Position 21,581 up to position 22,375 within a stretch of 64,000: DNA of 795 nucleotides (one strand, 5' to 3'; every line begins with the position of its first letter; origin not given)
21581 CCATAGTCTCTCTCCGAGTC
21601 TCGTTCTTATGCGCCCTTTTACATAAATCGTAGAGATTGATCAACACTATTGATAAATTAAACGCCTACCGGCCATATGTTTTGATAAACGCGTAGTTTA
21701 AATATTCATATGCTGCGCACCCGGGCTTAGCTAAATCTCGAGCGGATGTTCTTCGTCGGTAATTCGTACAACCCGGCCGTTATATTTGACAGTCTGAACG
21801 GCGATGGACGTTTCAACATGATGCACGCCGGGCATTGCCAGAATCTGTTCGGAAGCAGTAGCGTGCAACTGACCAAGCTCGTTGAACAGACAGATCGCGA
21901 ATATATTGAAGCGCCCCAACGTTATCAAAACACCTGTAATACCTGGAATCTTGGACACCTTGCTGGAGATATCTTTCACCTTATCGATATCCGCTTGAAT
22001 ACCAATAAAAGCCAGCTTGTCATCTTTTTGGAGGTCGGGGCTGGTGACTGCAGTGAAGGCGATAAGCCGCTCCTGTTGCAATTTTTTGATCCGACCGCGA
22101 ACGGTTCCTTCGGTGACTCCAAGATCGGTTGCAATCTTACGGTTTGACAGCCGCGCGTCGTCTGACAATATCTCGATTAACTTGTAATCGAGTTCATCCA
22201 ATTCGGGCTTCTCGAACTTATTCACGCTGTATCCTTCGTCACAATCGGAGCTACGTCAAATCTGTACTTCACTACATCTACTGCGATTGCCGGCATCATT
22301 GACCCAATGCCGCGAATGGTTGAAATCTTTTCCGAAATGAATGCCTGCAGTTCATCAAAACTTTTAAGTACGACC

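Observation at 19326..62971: A 30-bp dyad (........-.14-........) with invariant spacing marks nearly every promoter region of the low-GC catabolic cluster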

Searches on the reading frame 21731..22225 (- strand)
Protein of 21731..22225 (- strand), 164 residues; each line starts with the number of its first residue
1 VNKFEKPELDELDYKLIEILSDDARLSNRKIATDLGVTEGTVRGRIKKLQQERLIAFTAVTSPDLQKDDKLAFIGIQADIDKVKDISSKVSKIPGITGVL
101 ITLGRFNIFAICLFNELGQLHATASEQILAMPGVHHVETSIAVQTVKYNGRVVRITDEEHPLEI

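Call 7: search_protein_families(library=pfam, proteins=[window:21731-22225:-])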
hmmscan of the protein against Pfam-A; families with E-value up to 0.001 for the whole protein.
window:21731-22225:- (164 aa): 5 families
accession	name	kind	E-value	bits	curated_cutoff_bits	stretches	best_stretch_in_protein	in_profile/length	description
PF13404.12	HTH_AsnC-type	-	8e-14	51.6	27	1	9-50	1-42/42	AsnC-type helix-turn-helix domain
PF13412.12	HTH_24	-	6.7e-12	45.2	21.9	1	9-55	1-47/48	Winged helix-turn-helix DNA-binding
PF01037.27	AsnC_trans_reg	-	1.4e-08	34.9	25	1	74-144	1-72/73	Lrp/AsnC ligand binding domain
PF22482.2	AsnC_trans_reg_3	-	6.2e-07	29.9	24.4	1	76-149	9-89/95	PF0864 C-terminal dimeric alpha+beta barrel domain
PF08279.18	HTH_11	-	0.0004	20.6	25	1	15-52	4-42/55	HTH domain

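Call 54: search_protein_families(library=ncbifam, proteins=[window:21731-22225:-], max_evalue=0.01)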
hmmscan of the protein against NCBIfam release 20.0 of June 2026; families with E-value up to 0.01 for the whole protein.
window:21731-22225:- (164 aa): 13 families
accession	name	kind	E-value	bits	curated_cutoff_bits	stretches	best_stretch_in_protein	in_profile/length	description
NF040947.1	trans_reg_LysM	equivalog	3.6e-16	59.2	180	1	9-145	1-135/136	HTH-type transcriptional regulator LysM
NF053758.1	ChrTpTrnRegChrS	equivalog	5.5e-14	52.2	250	1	6-147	9-151/158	chromate efflux transcriptional regulator ChrS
NF008384.0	PRK11179.1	equivalog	5.7e-14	52.2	227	1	6-145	4-145/153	transcriptional regulator AsnC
NF041396.1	TranRegLrp_Halo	equivalog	9.1e-12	45.1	190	1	10-148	4-142/149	HTH-type transcriptional regulator Lrp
NF040820.1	trans_reg_LrpA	equivalog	3e-11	43.4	250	1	9-146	2-140/141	HTH-type transcriptional regulator LrpA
NF041395.1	TranRegLrpA1_Halo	equivalog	1.8e-09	37.7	250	1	15-141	9-136/142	HTH-type transcriptional regulator LrpA1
NF008370.0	PRK11169.1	equivalog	2.4e-08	33.8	233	1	5-153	8-160/164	leucine-responsive transcriptional regulator Lrp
NF007229.0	PRK09647.1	equivalog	0.0015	17.9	265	1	13-51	158-196/220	RNA polymerase sigma factor SigE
NF053814.1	teico_TcaR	equivalog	0.0028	17.7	170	1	15-77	42-101/151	MarR family transcriptional regulator TcaR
TIGR04176.1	MarR_EPS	equivalog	0.0034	17.4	88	1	10-57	3-50/105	MarR family EPS-associated transcriptional regulator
TIGR01884.1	cas_HTH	subfamily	0.0034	16.8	60.2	1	9-56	140-187/202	CRISPR-associated CARF protein Csa3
NF007935.0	PRK10651.1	equivalog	0.0034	16.6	250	0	13-50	157-195/216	two-component system response regulator NarL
TIGR02937.1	sigma70-ECF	superfamily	0.0041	16.8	42.9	1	13-50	122-158/165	sigma-70 family RNA polymerase sigma factor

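Call 65: find_homologous_proteins(query=window:21731-22225:-)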
Query window:21731-22225:- (164 aa): 1213 proteins with E <= 0.001 among 1275 candidates; the best 120 are listed.
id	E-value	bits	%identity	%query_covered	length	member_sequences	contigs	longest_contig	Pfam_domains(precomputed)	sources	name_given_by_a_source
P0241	1.3e-98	345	99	100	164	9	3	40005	PF13412.13,PF22482.3,PF01037.29,PF13404.13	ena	-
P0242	3.3e-88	311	87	99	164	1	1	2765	PF13412.13,PF22482.3,PF01037.29,PF13404.13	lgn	-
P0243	1.0e-84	300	84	100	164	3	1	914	PF13412.13,PF22482.3,PF01037.29,PF13404.13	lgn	-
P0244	2.0e-81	289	80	100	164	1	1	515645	PF13412.13,PF22482.3,PF01037.29,PF13404.13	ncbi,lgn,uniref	ncbi:Lrp/AsnC family transcriptional regulator [Parasphingorhabdus sp. JC815]|uniref:Lrp/AsnC family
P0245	3.1e-78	279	80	100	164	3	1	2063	PF13412.13,PF22482.3,PF01037.29,PF13404.13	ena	-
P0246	4.5e-72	259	75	99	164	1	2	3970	PF13412.13,PF22482.3,PF01037.29,PF13404.13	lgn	-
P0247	8.8e-68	245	70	96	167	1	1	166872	PF13412.13,PF22482.3,PF01037.29,PF13404.13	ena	-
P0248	7.6e-67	242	74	93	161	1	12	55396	PF13412.13,PF22482.3,PF01037.29,PF13404.13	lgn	-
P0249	6.3e-66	239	71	94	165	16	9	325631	PF13412.13,PF08279.19,PF22482.3,PF01037.29,PF13404.13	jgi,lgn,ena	-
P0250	7.3e-66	239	71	94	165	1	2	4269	PF13412.13,PF08279.19,PF22482.3,PF01037.29,PF13404.13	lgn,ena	-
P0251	7.3e-66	239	71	94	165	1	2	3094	PF13412.13,PF08279.19,PF22482.3,PF01037.29,PF13404.13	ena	-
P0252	1.7e-65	238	68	99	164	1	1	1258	PF13412.13,PF22482.3,PF01037.29,PF13404.13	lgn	-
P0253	2.2e-65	237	71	94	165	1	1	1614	PF13412.13,PF08279.19,PF22482.3,PF01037.29,PF13404.13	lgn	-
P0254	5.1e-65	236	71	94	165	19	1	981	PF13412.13,PF08279.19,PF22482.3,PF01037.29,PF13404.13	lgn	-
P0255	7.8e-65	235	71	94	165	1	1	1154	PF13412.13,PF08279.19,PF22482.3,PF01037.29,PF13404.13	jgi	jgi:DNA-binding Lrp family transcriptional regulator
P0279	2.0e-62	228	66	96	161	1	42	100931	PF13412.13,PF22482.3,PF13384.13,PF01037.29,PF13404.13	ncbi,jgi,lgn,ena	jgi:DNA-binding Lrp family transcriptional regulator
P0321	1.2e-60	222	63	98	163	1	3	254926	PF13412.13,PF22482.3,PF01037.29,PF13404.13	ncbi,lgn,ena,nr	ncbi:MAG: Lrp/AsnC family transcriptional regulator [Sphingomonadales bacterium]|nr:Lrp/AsnC family 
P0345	6.3e-60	219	64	98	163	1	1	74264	PF13412.13,PF22482.3,PF01037.29,PF13404.13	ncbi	ncbi:MAG: Lrp/AsnC family transcriptional regulator [Polymorphobacter sp.]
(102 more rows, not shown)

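Call 66: find_encoding_contigs(protein=P0249, flank=10000, max_places=4)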
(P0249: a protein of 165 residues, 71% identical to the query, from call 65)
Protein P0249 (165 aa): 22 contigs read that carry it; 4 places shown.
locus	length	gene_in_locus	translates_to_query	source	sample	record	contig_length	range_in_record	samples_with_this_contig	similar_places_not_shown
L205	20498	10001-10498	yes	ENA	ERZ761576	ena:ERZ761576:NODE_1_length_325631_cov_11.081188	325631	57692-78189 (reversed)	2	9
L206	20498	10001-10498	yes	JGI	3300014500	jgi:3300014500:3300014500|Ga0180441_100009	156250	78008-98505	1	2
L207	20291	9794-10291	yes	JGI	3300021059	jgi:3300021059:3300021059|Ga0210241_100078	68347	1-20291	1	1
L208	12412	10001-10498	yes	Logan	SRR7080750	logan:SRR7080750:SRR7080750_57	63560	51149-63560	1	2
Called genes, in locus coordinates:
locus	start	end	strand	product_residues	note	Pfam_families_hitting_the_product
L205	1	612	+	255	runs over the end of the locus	PF00106:adh_short, PF08659:KR, PF13561:adh_short_C2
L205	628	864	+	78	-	-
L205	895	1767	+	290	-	PF00106:adh_short, PF13561:adh_short_C2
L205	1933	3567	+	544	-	PF00501:AMP-binding, PF13193:AMP-binding_C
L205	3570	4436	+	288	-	PF04909:Amidohydro_2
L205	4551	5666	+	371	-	PF00355:Rieske, PF19298:KshA_C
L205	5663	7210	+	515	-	PF01425:Amidase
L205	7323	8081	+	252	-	PF00106:adh_short, PF13561:adh_short_C2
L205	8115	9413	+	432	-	PF03137:OATP (faint), PF07690:MFS_1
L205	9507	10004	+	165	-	PF13404:HTH_AsnC-type, PF13412:HTH_24, PF01037:AsnC_trans_reg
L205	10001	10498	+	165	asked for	PF13404:HTH_AsnC-type, PF13412:HTH_24, PF08279:HTH_11 (faint), PF01037:AsnC_trans_reg, PF22482:AsnC_trans_reg_3 (weak)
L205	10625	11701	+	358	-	PF00355:Rieske, PF19298:KshA_C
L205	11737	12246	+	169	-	PF01613:Flavin_Reduct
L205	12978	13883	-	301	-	PF05661:DUF808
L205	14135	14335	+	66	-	PF00584:SecE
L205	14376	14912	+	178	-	PF02357:NusG, PF00467:KOW (weak)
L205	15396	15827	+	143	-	PF03946:Ribosomal_L11_N, PF00298:Ribosomal_L11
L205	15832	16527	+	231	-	PF00687:Ribosomal_L1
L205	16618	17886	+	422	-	PF07075:NamZ_N, PF20732:NamZ_C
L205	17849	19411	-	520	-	PF00474:SSF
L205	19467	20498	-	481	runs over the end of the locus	PF00355:Rieske, PF00848:Ring_hydroxyl_A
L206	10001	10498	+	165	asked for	PF13404:HTH_AsnC-type, PF13412:HTH_24, PF08279:HTH_11 (faint), PF01037:AsnC_trans_reg, PF22482:AsnC_trans_reg_3 (weak)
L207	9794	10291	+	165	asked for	PF13404:HTH_AsnC-type, PF13412:HTH_24, PF08279:HTH_11 (faint), PF01037:AsnC_trans_reg, PF22482:AsnC_trans_reg_3 (weak)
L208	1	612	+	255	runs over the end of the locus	PF00106:adh_short, PF08659:KR, PF13561:adh_short_C2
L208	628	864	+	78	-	-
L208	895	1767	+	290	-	PF00106:adh_short, PF13561:adh_short_C2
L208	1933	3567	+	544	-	PF00501:AMP-binding, PF13193:AMP-binding_C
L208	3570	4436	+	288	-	PF04909:Amidohydro_2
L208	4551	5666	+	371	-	PF00355:Rieske, PF19298:KshA_C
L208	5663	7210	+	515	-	PF01425:Amidase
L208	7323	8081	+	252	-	PF00106:adh_short, PF13561:adh_short_C2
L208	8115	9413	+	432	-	PF03137:OATP (faint), PF07690:MFS_1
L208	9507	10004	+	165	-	PF13404:HTH_AsnC-type, PF13412:HTH_24, PF01037:AsnC_trans_reg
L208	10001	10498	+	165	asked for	PF13404:HTH_AsnC-type, PF13412:HTH_24, PF08279:HTH_11 (faint), PF01037:AsnC_trans_reg, PF22482:AsnC_trans_reg_3 (weak)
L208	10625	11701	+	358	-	PF00355:Rieske, PF19298:KshA_C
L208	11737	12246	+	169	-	PF01613:Flavin_Reduct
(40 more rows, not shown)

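Call 67: find_encoding_contigs(protein=P0279, flank=10000, max_places=4)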
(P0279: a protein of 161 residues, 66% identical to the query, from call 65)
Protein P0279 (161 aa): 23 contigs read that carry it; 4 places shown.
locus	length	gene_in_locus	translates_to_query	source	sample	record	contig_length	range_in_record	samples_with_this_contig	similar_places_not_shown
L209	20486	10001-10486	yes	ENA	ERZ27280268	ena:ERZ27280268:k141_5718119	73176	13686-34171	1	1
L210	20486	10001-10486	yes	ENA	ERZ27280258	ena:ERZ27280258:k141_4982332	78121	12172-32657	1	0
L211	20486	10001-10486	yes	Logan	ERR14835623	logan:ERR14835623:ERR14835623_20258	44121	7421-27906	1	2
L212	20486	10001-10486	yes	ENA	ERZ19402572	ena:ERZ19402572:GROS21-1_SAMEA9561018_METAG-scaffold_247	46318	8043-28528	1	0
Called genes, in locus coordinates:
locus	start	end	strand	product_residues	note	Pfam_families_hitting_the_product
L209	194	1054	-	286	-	PF01381:HTH_3 (weak)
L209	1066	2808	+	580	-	PF07969:Amidohydro_3, PF01979:Amidohydro_1 (weak), PF07969:Amidohydro_3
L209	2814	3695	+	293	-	-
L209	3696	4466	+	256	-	PF00106:adh_short, PF13561:adh_short_C2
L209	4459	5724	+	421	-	PF03137:OATP (faint), PF07690:MFS_1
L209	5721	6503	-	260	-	PF00106:adh_short, PF08659:KR, PF13561:adh_short_C2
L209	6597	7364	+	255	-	PF00106:adh_short, PF01370:Epimerase (weak), PF08659:KR, PF13561:adh_short_C2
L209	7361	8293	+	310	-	PF00135:COesterase (weak), PF20434:BD-FAE, PF07859:Abhydrolase_3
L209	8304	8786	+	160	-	PF13577:SnoaL_4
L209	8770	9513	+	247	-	PF00106:adh_short, PF08659:KR, PF01370:Epimerase, PF13561:adh_short_C2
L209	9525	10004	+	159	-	PF13404:HTH_AsnC-type, PF13412:HTH_24, PF24034:DUF7343 (weak), PF01037:AsnC_trans_reg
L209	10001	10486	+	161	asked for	PF13384:HTH_23 (faint), PF13404:HTH_AsnC-type, PF13412:HTH_24, PF22482:AsnC_trans_reg_3, PF01037:AsnC_trans_reg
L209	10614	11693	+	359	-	PF00355:Rieske, PF19298:KshA_C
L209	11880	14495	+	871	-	PF07715:Plug, PF00593:TonB_dep_Rec_b-barrel, PF14905:OMP_b-brl_3 (weak)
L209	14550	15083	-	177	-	PF13577:SnoaL_4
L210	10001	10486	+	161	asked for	PF13384:HTH_23 (faint), PF13404:HTH_AsnC-type, PF13412:HTH_24, PF22482:AsnC_trans_reg_3, PF01037:AsnC_trans_reg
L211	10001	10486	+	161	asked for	PF13384:HTH_23 (faint), PF13404:HTH_AsnC-type, PF13412:HTH_24, PF22482:AsnC_trans_reg_3, PF01037:AsnC_trans_reg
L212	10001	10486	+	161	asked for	PF13384:HTH_23 (faint), PF13404:HTH_AsnC-type, PF13412:HTH_24, PF22482:AsnC_trans_reg_3, PF01037:AsnC_trans_reg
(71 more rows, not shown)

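Call 68: find_encoding_contigs(protein=P0321, flank=10000, max_places=3)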
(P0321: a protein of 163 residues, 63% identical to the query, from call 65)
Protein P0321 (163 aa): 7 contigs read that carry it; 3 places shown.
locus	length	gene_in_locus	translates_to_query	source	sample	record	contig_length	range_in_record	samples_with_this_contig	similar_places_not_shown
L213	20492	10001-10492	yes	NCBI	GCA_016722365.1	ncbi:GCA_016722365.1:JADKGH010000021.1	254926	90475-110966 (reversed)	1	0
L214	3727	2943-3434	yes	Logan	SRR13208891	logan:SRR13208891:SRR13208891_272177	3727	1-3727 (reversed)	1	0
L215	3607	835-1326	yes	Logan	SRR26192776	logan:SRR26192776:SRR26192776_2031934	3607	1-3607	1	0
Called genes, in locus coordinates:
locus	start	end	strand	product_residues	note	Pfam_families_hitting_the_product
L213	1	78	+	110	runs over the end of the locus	PF00111:Fer2 (weak)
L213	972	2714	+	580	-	PF07969:Amidohydro_3, PF01979:Amidohydro_1 (weak)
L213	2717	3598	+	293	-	PF05019:Coq4 (weak)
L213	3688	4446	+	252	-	PF00106:adh_short, PF13561:adh_short_C2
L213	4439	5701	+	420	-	PF07690:MFS_1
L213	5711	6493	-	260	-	PF00106:adh_short, PF08659:KR, PF13561:adh_short_C2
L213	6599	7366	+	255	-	PF00106:adh_short, PF01370:Epimerase (weak), PF08659:KR, PF13561:adh_short_C2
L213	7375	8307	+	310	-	PF20434:BD-FAE, PF07859:Abhydrolase_3, PF00326:Peptidase_S9 (weak)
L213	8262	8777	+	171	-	PF13577:SnoaL_4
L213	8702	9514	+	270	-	PF00106:adh_short, PF08659:KR, PF13561:adh_short_C2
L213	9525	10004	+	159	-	PF13404:HTH_AsnC-type, PF13412:HTH_24, PF24034:DUF7343 (faint), PF01037:AsnC_trans_reg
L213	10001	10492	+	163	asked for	PF13404:HTH_AsnC-type, PF13412:HTH_24, PF01037:AsnC_trans_reg, PF22482:AsnC_trans_reg_3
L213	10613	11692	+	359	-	PF00355:Rieske, PF19298:KshA_C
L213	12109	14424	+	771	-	PF07715:Plug, PF00593:TonB_dep_Rec_b-barrel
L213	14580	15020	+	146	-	PF13545:HTH_Crp_2 (weak)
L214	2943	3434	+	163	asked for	PF13404:HTH_AsnC-type, PF13412:HTH_24, PF01037:AsnC_trans_reg, PF22482:AsnC_trans_reg_3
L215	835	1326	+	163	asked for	PF13404:HTH_AsnC-type, PF13412:HTH_24, PF01037:AsnC_trans_reg, PF22482:AsnC_trans_reg_3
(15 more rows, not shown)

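Call 69: find_encoding_contigs(protein=P0345, flank=10000, max_places=3)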
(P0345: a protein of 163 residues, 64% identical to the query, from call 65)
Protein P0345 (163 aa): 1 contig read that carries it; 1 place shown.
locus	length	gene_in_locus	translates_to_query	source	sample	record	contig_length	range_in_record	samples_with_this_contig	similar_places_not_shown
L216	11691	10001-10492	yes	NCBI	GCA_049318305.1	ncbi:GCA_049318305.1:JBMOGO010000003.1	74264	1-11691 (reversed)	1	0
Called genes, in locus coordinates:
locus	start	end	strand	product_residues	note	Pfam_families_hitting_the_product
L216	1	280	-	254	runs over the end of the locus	PF13560:HTH_31 (weak), PF01381:HTH_3 (weak)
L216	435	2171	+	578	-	PF07969:Amidohydro_3, PF01979:Amidohydro_1, PF07969:Amidohydro_3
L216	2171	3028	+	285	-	-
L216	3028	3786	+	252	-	PF00106:adh_short, PF13561:adh_short_C2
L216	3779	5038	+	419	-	PF07690:MFS_1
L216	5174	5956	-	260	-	PF00106:adh_short, PF08659:KR, PF13561:adh_short_C2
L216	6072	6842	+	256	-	PF00106:adh_short, PF08659:KR, PF13561:adh_short_C2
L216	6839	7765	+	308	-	PF20434:BD-FAE, PF07859:Abhydrolase_3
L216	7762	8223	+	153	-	PF13577:SnoaL_4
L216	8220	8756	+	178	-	PF12680:SnoaL_2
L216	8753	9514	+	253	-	PF00106:adh_short, PF08659:KR, PF13561:adh_short_C2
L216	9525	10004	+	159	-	PF13404:HTH_AsnC-type, PF13412:HTH_24, PF24034:DUF7343 (faint), PF01047:MarR (faint), PF01037:AsnC_trans_reg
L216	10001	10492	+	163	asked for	PF13404:HTH_AsnC-type, PF13412:HTH_24, PF22482:AsnC_trans_reg_3, PF01037:AsnC_trans_reg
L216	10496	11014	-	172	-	PF13577:SnoaL_4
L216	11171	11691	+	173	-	PF00355:Rieske, PF19298:KshA_C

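Call 77: search_dna_similar(query=window:21731-22225:-, collection=plasmids, mode=protein, max_rows=15)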
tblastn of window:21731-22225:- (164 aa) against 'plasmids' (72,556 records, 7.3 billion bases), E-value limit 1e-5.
Records with a match: 135; places in all: 169; records where one place covers at least 80% of the query: 134.
Best place of each record, by identity: 60-80% 4; <60% 131.
By first word of the organism name: Rhizobium 100; Sphingobium 16; Novosphingobium 6; Skermanella 3; Mycobacterium 1; Arthrobacter 1; Microvirga 1; Sinorhizobium 1; Brevibacillus 1; uncultured 1; and 4 more.
By predicted mobility (MOB-suite, as given by PLSDB): conjugative 68; non-mobilizable 63; mobilizable 4.
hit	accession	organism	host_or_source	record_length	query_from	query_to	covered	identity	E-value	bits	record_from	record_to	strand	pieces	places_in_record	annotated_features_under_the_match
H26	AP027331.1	Sphingobium sp. TomTYG65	-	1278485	3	155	93%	61.4%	7e-51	181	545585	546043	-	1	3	transcriptional regulator | hypothetical protein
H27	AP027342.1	Sphingobium sp. TomTYG74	-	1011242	4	159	95%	60.3%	1e-50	180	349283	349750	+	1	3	transcriptional regulator | hypothetical protein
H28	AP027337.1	Sphingobium sp. TomTYG72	-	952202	4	159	95%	60.3%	1e-50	180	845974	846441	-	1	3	transcriptional regulator | AsnC family transcriptional regulator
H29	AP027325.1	Sphingobium sp. TomTYG46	-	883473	6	159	94%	59.7%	1e-48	174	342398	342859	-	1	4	transcriptional regulator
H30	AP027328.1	Sphingobium sp. TomTYG64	-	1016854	4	159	95%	59.0%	3e-50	179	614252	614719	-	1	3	transcriptional regulator | hypothetical protein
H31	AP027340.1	Sphingobium sp. TomTYG73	-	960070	4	159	95%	59.0%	4e-50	178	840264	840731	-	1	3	transcriptional regulator | hypothetical protein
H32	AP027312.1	Sphingobium sp. TomMM7A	-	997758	4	159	95%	59.0%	4e-50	178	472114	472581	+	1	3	transcriptional regulator | hypothetical protein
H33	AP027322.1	Sphingobium sp. TomTYG43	-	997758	4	159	95%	59.0%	4e-50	178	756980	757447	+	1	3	transcriptional regulator | hypothetical protein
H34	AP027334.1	Sphingobium sp. TomTYG71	-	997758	4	159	95%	59.0%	4e-50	178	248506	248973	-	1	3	transcriptional regulator | hypothetical protein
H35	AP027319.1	Sphingobium sp. TomTYG42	-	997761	4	159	95%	59.0%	4e-50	178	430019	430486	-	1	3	transcriptional regulator | hypothetical protein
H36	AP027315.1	Sphingobium sp. TomMM15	-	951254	4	159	95%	58.3%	6e-50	178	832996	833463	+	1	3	transcriptional regulator | hypothetical protein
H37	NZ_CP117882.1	Novosphingobium sp. KACC 22771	Single cell,soil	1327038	8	155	90%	60.8%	6e-49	175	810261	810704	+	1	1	none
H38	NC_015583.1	Novosphingobium sp. PP1Y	-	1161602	9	161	93%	57.5%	3e-48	173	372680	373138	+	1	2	none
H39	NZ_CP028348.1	Novosphingobium sp. THN1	cell culture,surface water of Lake Taihu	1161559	8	159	93%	57.2%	2e-45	165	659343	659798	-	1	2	record has no annotation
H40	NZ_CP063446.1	Novosphingobium sp. ES2-1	mixed culture,activated sludge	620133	8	159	93%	57.2%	7e-45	164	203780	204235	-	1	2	Lrp/AsnC family transcriptional regulator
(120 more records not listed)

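Call 83: search_dna_similar(query=window:21731-22225:-, collection=plasmids, mode=protein, max_rows=40, max_evalue=1e-20)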
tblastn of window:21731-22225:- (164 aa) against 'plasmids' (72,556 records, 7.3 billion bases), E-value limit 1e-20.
Records with a match: 21; places in all: 36; records where one place covers at least 80% of the query: 21.
Best place of each record, by identity: 60-80% 4; <60% 17.
By first word of the organism name: Sphingobium 15; Novosphingobium 6.
By predicted mobility (MOB-suite, as given by PLSDB): non-mobilizable 16; conjugative 5.
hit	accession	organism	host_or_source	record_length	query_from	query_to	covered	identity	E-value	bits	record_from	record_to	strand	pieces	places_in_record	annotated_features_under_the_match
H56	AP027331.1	Sphingobium sp. TomTYG65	-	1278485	3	155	93%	61.4%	7e-51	181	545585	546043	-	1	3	transcriptional regulator | hypothetical protein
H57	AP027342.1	Sphingobium sp. TomTYG74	-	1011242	4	159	95%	60.3%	1e-50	180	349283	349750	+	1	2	transcriptional regulator | hypothetical protein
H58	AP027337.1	Sphingobium sp. TomTYG72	-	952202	4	159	95%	60.3%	1e-50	180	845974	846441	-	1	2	transcriptional regulator | AsnC family transcriptional regulator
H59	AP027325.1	Sphingobium sp. TomTYG46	-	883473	6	159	94%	59.7%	1e-48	174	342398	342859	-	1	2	transcriptional regulator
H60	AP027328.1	Sphingobium sp. TomTYG64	-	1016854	4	159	95%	59.0%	3e-50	179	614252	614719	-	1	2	transcriptional regulator | hypothetical protein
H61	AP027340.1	Sphingobium sp. TomTYG73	-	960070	4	159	95%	59.0%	4e-50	178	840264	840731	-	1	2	transcriptional regulator | hypothetical protein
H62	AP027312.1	Sphingobium sp. TomMM7A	-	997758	4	159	95%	59.0%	4e-50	178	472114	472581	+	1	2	transcriptional regulator | hypothetical protein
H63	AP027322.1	Sphingobium sp. TomTYG43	-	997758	4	159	95%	59.0%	4e-50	178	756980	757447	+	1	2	transcriptional regulator | hypothetical protein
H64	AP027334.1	Sphingobium sp. TomTYG71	-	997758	4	159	95%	59.0%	4e-50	178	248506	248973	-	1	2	transcriptional regulator | hypothetical protein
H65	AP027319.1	Sphingobium sp. TomTYG42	-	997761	4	159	95%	59.0%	4e-50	178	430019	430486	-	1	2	transcriptional regulator | hypothetical protein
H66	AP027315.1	Sphingobium sp. TomMM15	-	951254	4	159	95%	58.3%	6e-50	178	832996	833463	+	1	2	transcriptional regulator | hypothetical protein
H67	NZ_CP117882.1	Novosphingobium sp. KACC 22771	Single cell,soil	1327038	8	155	90%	60.8%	6e-49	175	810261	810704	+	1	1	none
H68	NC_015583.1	Novosphingobium sp. PP1Y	-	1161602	9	161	93%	57.5%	3e-48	173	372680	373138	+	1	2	none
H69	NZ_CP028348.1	Novosphingobium sp. THN1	cell culture,surface water of Lake Taihu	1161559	8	159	93%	57.2%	2e-45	165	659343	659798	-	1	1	record has no annotation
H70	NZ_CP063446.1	Novosphingobium sp. ES2-1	mixed culture,activated sludge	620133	8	159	93%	57.2%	7e-45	164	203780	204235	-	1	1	Lrp/AsnC family transcriptional regulator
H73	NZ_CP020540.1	Sphingobium herbicidovorans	cell culture,soil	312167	1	164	100%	43.9%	4e-30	121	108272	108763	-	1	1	Lrp/AsnC family transcriptional regulator (x2)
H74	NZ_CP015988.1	Sphingobium sp. EP60837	cell culture,soil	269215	1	155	95%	45.2%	6e-31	124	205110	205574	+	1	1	Lrp/AsnC family transcriptional regulator (x2)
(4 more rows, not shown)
